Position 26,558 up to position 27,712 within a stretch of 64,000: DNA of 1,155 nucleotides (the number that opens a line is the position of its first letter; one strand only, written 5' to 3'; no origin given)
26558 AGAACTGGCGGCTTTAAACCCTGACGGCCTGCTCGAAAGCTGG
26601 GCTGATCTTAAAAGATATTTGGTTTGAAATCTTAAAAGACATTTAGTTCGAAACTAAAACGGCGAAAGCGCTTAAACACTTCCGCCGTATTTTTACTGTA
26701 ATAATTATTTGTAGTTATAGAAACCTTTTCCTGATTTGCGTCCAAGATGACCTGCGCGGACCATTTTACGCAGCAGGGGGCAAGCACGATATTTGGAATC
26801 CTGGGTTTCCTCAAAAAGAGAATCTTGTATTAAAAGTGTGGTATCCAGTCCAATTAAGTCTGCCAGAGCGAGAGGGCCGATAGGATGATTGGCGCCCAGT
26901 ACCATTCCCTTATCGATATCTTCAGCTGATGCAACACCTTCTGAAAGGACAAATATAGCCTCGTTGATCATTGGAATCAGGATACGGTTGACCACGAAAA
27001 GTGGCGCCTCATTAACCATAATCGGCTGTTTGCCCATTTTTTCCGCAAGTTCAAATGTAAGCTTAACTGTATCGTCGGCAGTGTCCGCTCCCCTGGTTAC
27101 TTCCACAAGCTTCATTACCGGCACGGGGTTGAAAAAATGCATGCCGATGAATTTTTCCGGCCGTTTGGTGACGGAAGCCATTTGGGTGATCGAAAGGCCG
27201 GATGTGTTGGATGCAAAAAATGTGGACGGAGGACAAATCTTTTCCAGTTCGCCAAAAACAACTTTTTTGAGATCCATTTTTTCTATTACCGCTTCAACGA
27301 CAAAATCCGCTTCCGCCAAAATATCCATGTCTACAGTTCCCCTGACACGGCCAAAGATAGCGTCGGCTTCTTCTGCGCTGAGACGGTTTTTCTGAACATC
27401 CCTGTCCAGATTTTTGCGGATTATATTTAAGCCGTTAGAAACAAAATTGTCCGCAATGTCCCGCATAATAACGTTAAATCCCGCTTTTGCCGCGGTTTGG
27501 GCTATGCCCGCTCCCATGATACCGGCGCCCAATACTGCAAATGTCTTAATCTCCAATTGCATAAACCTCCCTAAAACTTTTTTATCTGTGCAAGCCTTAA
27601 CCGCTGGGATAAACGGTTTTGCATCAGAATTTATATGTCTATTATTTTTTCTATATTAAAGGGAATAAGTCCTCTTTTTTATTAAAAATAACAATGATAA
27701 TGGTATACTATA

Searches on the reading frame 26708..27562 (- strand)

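Call 26: search_protein_families(library=pfam, max_evalue=0.00001, proteins=[window:26708-27562:-])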
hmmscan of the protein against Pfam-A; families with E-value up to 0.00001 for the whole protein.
window:26708-27562:- (285 aa): 2 families
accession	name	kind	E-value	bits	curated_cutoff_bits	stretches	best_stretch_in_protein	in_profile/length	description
PF02737.24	3HCDH_N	-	4.5e-66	222.6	22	1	8-185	2-179/180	3-hydroxyacyl-CoA dehydrogenase, NAD binding domain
PF00725.27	3HCDH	-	3.8e-34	117.5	22.1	1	189-284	2-97/97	3-hydroxyacyl-CoA dehydrogenase, C-terminal domain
